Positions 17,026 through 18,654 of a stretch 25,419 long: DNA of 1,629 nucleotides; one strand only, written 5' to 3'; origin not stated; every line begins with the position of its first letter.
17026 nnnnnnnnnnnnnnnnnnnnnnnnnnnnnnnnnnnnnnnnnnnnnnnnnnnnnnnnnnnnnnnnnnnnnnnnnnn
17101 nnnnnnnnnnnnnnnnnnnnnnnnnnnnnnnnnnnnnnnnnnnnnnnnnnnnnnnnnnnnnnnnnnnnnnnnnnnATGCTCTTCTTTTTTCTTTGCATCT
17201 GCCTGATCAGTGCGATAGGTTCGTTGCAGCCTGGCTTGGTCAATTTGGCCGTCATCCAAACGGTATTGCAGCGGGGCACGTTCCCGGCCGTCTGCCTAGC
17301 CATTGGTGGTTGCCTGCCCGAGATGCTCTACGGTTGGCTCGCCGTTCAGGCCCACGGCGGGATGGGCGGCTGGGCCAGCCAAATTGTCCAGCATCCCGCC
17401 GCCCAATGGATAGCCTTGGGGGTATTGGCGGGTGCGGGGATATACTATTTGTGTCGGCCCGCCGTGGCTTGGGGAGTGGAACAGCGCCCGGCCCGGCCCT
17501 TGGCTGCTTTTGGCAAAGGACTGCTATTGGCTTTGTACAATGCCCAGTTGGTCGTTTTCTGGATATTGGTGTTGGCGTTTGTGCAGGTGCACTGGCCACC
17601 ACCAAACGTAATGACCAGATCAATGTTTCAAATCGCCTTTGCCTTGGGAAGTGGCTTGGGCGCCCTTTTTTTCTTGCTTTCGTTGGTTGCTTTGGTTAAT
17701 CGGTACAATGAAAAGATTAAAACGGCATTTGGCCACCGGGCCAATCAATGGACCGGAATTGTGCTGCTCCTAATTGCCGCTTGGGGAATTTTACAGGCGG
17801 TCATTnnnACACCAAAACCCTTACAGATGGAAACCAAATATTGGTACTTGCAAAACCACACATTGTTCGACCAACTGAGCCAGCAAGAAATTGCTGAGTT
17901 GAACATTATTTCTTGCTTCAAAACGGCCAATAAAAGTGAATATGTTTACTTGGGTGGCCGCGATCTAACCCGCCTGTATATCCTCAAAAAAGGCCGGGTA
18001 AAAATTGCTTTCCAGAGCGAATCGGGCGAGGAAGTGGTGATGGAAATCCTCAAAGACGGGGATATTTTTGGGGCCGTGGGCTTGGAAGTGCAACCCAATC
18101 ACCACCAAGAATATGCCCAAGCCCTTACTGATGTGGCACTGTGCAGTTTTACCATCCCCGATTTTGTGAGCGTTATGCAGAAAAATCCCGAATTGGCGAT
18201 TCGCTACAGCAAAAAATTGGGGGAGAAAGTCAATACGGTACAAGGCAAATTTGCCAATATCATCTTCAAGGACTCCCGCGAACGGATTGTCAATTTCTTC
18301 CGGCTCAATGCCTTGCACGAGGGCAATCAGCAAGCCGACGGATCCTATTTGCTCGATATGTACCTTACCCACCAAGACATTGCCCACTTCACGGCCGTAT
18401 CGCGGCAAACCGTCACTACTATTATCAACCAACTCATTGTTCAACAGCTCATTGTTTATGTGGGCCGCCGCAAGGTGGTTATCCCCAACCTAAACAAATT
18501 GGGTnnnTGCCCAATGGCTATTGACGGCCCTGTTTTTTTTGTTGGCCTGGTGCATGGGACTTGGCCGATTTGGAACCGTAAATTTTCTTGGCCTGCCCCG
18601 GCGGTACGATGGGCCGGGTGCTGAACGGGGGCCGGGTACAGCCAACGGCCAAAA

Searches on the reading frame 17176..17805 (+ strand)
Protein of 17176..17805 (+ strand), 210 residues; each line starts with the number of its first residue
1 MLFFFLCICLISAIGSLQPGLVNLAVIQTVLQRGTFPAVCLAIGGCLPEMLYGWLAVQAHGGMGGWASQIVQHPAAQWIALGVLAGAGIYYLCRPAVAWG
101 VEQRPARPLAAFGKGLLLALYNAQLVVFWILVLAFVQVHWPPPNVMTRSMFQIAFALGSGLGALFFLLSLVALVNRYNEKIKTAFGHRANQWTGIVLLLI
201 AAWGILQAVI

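Call 5: search_protein_families(library=pfam, proteins=[window:17176-17805:+], max_evalue=0.01)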
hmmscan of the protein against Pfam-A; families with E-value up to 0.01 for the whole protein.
window:17176-17805:+ (210 aa): 1 family
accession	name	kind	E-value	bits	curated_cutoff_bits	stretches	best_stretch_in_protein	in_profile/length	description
PF01810.24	LysE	-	9.3e-06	25.7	25.6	1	14-202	2-187/193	LysE type translocator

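Call 27: find_encoding_contigs(protein=window:17176-17805:+, flank=10000, max_places=4)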
Protein window:17176-17805:+ (210 aa): 4 contigs read that carry it; 4 places shown.
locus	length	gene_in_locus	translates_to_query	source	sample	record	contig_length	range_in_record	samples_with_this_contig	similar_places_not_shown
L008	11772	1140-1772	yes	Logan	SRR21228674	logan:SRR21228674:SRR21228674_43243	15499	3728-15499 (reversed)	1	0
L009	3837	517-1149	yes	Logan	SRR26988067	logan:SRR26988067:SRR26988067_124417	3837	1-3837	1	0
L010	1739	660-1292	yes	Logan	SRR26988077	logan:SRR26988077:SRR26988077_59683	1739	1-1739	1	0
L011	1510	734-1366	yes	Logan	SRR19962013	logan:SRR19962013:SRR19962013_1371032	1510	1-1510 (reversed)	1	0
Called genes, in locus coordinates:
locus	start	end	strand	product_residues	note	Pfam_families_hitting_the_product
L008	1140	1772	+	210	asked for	PF01810:LysE (faint)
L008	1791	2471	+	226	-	PF00027:cNMP_binding, PF13545:HTH_Crp_2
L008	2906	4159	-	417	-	PF12704:MacB_PCD, PF02687:FtsX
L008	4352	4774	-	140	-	PF04138:GtrA_DPMS_TM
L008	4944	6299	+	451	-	-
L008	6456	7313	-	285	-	PF13646:HEAT_2 (faint), PF02985:HEAT (faint)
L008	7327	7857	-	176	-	PF04542:Sigma70_r2, PF08281:Sigma70_r4_2, PF04545:Sigma70_r4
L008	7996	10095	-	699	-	PF07696:7TMR-DISMED2 (weak), PF07695:7TMR-DISM_7TM, PF00512:HisKA, PF02518:HATPase_c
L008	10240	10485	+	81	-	PF00440:TetR_N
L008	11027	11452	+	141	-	PF00106:adh_short, PF13561:adh_short_C2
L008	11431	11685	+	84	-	-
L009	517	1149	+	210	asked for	PF01810:LysE (faint)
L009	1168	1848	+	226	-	PF00027:cNMP_binding, PF13545:HTH_Crp_2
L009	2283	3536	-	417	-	PF12704:MacB_PCD, PF02687:FtsX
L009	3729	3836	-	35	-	?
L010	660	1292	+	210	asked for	PF01810:LysE (faint)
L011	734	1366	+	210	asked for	PF01810:LysE (faint)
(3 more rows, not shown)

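Call 50: list_cluster_members(proteins=[L008:1140-1769:+, L008:1791-2468:+, L008:2909-4159:-, L008:4944-6296:+, L008:7330-7857:-, L008:7999-10095:-, L002:1176-3401:+, L002:4758-5465:+, L002:7555-8895:+, L002:10001-10399:+])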
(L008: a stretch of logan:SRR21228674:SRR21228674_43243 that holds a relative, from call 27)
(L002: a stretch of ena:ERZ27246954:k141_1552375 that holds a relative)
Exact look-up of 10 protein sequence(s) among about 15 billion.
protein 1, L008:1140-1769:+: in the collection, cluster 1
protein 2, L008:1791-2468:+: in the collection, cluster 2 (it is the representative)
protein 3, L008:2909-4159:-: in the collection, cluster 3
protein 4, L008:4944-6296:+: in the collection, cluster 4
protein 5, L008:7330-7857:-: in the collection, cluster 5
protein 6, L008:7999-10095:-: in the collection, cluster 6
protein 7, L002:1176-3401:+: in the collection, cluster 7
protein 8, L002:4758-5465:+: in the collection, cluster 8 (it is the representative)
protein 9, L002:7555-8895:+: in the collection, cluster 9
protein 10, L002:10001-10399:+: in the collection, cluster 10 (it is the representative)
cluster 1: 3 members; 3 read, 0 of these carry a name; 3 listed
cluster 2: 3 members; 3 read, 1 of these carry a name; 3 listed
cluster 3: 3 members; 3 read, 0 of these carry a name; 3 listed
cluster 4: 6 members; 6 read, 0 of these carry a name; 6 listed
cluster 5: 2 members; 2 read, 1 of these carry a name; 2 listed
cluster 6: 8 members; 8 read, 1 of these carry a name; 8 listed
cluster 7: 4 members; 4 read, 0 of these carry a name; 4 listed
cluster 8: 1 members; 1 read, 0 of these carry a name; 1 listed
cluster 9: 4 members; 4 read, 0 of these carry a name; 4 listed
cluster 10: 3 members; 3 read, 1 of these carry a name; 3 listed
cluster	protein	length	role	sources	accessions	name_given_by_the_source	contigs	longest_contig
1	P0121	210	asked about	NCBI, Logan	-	-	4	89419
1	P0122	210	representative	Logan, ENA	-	-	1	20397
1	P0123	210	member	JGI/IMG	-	-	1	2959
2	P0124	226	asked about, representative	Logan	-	-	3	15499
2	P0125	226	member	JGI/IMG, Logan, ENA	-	CRP/FNR family transcriptional regulator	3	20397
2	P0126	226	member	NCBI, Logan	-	-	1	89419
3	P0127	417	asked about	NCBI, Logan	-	-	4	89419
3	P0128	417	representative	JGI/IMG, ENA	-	-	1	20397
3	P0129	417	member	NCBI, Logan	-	-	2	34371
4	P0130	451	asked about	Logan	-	-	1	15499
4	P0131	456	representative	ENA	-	-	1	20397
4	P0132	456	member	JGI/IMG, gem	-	-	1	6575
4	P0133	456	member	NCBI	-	-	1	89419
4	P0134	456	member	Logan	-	-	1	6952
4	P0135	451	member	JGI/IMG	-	-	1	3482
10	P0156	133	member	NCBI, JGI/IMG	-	-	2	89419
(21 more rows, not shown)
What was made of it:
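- One 89.4-kb NCBI contig is on record for members of the protein clusters of genes from both sides (call 50).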

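Call 52: find_encoding_contigs(protein=P0156, flank=10000, max_places=3)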
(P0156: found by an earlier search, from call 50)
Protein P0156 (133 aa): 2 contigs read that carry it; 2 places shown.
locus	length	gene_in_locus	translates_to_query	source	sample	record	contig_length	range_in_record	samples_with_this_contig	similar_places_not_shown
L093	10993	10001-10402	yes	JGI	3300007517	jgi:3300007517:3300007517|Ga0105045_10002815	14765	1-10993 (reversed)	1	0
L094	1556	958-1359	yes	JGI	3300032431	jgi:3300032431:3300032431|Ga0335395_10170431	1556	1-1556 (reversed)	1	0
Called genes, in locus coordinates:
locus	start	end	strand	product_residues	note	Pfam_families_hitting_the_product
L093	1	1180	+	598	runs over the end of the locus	PF19291:TREH_N, PF00723:Glyco_hydro_15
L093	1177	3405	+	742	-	PF00982:Glyco_transf_20, PF02358:Trehalose_PPase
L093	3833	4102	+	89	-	-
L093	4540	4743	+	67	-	-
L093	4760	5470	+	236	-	PF02463:SMC_N (faint), PF13555:AAA_29 (faint), PF00005:ABC_tran, PF13304:AAA_21 (faint)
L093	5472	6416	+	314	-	PF25917:BSH_RND (weak), PF25919:BSH_CusB (weak), PF25973:BSH_CzcB (weak)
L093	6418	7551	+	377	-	PF02687:FtsX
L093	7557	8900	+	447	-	PF02321:OEP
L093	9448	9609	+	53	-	-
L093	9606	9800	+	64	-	-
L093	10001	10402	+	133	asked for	-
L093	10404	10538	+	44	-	-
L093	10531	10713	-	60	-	-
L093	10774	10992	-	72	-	?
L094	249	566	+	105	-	PF00122:E1-E2_ATPase (weak)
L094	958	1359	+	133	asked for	-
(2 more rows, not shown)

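Call 70: find_encoding_contigs(protein=P0122, flank=10000, max_places=3)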
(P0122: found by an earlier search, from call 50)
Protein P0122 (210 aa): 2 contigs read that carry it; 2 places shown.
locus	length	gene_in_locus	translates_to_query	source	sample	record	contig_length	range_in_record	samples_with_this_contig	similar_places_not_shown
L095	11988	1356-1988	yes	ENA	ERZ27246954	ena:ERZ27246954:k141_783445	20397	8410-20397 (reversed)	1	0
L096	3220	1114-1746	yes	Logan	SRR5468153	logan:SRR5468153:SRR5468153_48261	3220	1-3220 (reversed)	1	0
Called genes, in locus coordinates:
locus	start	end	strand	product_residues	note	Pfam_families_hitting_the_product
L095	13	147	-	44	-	-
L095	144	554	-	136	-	-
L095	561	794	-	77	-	-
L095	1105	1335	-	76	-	-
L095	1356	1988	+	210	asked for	PF01810:LysE (weak)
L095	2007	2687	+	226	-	PF00027:cNMP_binding, PF13545:HTH_Crp_2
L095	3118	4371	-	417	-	PF12704:MacB_PCD, PF02687:FtsX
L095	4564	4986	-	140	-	PF04138:GtrA_DPMS_TM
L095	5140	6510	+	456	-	-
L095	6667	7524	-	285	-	PF13646:HEAT_2 (faint), PF02985:HEAT (faint)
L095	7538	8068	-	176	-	PF04542:Sigma70_r2, PF08281:Sigma70_r4_2, PF04545:Sigma70_r4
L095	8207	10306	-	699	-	PF07695:7TMR-DISM_7TM, PF00512:HisKA, PF02518:HATPase_c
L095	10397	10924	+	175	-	PF00440:TetR_N, PF16295:TetR_C_10, PF22604:TetR_HI_0893_C (weak)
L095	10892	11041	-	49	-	-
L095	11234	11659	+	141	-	PF00106:adh_short, PF13561:adh_short_C2, PF08643:DUF1776 (weak)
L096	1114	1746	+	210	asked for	PF01810:LysE (weak)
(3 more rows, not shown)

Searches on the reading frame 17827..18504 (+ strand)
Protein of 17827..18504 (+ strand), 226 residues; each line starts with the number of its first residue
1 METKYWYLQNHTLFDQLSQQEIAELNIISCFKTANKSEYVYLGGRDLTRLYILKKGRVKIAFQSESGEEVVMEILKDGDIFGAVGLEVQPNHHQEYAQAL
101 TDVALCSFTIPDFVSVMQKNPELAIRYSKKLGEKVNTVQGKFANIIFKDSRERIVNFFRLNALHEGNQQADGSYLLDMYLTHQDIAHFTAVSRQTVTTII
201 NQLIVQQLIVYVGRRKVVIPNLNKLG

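Call 5: search_protein_families(library=pfam, proteins=[window:17827-18504:+], max_evalue=0.01)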
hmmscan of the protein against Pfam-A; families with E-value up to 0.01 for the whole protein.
window:17827-18504:+ (226 aa): 4 families
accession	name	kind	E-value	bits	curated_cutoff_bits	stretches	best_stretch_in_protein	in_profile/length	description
PF00027.35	cNMP_binding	-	3.8e-14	52.9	27.5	1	35-120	5-89/89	Cyclic nucleotide-binding domain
PF13545.12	HTH_Crp_2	-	1e-11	45.1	27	1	160-225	10-67/70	Crp-like helix-turn-helix domain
PF00325.26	Crp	-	0.002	18.3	21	0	180-197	3-20/32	Bacterial regulatory proteins, crp family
PF12802.13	MarR_2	-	0.0097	16.5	27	0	180-211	21-52/61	MarR family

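Call 28: find_encoding_contigs(protein=window:17827-18504:+, flank=10000, max_places=4)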
Protein window:17827-18504:+ (226 aa): 1 contig read that carries it; 1 place shown.
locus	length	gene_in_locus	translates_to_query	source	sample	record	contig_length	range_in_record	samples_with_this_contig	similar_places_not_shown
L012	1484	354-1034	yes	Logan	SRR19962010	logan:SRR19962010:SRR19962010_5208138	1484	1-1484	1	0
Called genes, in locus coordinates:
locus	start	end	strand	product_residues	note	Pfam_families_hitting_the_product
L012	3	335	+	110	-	?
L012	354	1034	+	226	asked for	PF00027:cNMP_binding, PF13545:HTH_Crp_2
